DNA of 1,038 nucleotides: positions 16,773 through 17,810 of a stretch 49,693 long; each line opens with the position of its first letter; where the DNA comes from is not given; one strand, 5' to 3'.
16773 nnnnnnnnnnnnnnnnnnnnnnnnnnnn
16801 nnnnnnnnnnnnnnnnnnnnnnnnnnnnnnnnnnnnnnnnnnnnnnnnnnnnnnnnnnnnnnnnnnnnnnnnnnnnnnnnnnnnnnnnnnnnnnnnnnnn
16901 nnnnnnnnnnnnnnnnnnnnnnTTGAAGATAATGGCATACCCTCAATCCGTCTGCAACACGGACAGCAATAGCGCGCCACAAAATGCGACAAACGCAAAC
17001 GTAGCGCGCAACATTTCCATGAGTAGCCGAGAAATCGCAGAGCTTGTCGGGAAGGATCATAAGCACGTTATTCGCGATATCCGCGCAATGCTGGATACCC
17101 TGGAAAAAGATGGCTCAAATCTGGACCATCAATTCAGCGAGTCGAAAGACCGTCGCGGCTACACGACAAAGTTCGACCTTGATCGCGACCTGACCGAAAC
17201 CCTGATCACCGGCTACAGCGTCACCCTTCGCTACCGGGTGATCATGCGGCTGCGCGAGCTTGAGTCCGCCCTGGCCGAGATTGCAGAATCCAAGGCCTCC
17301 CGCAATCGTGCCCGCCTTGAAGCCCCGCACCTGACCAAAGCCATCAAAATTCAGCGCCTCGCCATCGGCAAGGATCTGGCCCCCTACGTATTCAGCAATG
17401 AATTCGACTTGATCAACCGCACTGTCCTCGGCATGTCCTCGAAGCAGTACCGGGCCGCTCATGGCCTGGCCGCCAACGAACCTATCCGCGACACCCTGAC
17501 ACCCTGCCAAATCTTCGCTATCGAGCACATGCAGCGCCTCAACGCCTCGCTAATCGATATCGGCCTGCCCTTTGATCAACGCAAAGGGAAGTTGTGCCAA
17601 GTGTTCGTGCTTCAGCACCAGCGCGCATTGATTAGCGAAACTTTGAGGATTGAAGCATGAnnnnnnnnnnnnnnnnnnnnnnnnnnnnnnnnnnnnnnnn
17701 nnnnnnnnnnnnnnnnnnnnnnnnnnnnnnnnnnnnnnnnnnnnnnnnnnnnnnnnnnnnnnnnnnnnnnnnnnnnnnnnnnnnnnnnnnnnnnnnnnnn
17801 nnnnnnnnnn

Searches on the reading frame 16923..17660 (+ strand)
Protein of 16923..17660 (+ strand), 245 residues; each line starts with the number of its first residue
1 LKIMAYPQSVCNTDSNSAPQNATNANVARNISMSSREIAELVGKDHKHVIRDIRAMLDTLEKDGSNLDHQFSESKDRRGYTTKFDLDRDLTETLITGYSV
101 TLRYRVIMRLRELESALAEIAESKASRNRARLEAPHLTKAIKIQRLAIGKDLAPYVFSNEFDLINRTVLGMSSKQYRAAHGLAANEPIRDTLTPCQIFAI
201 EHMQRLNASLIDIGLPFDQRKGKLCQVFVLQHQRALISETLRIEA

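Call 74: search_protein_families(library=phrogs, proteins=[window:16923-17660:+], max_evalue=0.001)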
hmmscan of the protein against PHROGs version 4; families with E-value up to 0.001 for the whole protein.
window:16923-17660:+ (245 aa): 8 families
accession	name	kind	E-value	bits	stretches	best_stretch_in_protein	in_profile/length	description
phrog_2657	-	transcription regulation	3.8e-35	122.3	1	32-241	23-236/243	transcriptional regulator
phrog_8235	-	transcription regulation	2.2e-19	71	1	26-121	6-109/219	anti-repressor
phrog_63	-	transcription regulation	9.8e-18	65.7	1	13-132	113-238/431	anti-repressor Ant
phrog_10324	-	transcription regulation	1.6e-13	52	1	32-123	5-100/205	anti-repressor Ant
phrog_4936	-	transcription regulation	2.1e-09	38.6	1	23-82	5-63/257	transcriptional regulator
phrog_373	-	transcription regulation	2.9e-07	31.1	1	33-96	100-158/373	anti-repressor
phrog_1726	-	transcription regulation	6.3e-06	27.2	1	26-131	11-138/264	anti-repressor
phrog_518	-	transcription regulation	5.3e-05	23.9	1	33-61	24-51/268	Rha-like transcriptional regulator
